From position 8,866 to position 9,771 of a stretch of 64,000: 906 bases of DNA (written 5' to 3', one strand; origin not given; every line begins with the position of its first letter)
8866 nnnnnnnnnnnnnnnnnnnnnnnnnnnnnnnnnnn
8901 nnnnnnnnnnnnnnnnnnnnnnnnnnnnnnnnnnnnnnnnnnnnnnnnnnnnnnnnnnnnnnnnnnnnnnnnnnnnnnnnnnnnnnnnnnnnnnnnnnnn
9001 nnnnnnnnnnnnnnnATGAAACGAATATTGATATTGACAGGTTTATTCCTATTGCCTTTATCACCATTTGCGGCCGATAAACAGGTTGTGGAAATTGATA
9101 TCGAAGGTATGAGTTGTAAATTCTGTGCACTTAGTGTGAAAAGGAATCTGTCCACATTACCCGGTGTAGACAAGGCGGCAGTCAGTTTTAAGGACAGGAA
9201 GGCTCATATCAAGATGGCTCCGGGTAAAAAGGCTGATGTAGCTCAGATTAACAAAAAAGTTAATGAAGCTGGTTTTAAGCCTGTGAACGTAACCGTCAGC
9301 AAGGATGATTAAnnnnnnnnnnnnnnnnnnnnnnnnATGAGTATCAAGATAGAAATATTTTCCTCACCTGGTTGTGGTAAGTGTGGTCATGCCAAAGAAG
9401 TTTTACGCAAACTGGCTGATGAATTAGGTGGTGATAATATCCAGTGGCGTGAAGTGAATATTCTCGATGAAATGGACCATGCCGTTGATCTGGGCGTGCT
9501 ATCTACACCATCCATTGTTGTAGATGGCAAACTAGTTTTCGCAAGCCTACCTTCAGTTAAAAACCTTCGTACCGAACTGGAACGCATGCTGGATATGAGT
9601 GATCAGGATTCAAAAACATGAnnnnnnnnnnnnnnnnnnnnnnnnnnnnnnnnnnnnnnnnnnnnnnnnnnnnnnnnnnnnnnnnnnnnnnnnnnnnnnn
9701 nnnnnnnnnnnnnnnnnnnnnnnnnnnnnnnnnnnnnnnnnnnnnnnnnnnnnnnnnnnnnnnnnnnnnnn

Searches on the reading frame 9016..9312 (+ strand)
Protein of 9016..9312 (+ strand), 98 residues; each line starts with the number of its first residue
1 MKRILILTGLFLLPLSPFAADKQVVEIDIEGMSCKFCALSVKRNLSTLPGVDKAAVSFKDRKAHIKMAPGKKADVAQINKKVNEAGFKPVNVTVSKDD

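Call 64: search_protein_families(library=pfam, proteins=[window:9016-9312:+], max_evalue=0.001)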
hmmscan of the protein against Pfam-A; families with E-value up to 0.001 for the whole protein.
window:9016-9312:+ (98 aa): 1 family
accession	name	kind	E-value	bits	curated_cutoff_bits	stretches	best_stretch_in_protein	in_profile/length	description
PF00403.32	HMA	-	2.2e-12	47.6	24.8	1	27-88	2-62/62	Heavy-metal-associated domain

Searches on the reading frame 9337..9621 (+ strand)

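Call 64: search_protein_families(library=pfam, proteins=[window:9337-9621:+], max_evalue=0.001)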
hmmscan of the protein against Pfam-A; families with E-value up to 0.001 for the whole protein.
window:9337-9621:+ (94 aa): 6 families
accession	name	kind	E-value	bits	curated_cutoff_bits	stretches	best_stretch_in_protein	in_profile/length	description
PF13192.12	Thioredoxin_3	-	9.6e-12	45.2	24.8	1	4-78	2-72/76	Thioredoxin domain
PF00462.30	Glutaredoxin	-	2e-06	28.3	22.9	1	5-67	1-60/60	Glutaredoxin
PF05768.20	Glrx-like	-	2.8e-05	24.8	26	1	4-47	1-41/77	Glutaredoxin-like domain (DUF836)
PF00085.26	Thioredoxin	-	0.00021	21.7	23.5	1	8-62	25-78/103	Thioredoxin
PF06764.17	DUF1223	-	0.00033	21.2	30.7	0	5-28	2-26/202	Protein of unknown function (DUF1223)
PF01323.26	DSBA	-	0.00053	20.2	25.6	0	5-46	2-43/191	DSBA-like thioredoxin domain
